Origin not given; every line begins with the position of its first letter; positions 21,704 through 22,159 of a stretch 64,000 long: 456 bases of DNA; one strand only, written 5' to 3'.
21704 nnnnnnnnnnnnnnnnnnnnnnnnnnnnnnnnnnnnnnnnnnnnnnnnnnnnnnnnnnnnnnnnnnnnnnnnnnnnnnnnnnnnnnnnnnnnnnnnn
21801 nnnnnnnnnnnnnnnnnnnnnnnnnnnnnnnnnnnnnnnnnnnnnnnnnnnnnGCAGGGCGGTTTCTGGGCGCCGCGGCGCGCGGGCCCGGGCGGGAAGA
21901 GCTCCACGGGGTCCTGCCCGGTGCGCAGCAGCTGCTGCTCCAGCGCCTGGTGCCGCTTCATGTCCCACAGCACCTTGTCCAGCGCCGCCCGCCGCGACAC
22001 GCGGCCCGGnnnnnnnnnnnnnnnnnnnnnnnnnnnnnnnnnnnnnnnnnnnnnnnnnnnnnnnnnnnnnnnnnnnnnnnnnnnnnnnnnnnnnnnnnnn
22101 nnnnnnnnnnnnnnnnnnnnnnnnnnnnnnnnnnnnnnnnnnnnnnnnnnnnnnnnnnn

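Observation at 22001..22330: The PAGR1 exon 3 acceptor junction is reiterated about 6 times as a 60-bp tandem unit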

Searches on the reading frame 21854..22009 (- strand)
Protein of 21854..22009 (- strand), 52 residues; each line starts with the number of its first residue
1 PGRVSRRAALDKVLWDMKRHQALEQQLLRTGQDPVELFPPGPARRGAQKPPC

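Call 8: search_protein_families(library=pfam, proteins=[window:21854-22009:-], max_evalue=1)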
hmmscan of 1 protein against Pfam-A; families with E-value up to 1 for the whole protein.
seq(52 aa): 1 family
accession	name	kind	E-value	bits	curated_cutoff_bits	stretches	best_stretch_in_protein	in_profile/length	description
PF15364.11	PAXIP1_C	-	0.00059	20.4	27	1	3-26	108-131/132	PAXIP1-associated-protein-1 C term PTIP binding protein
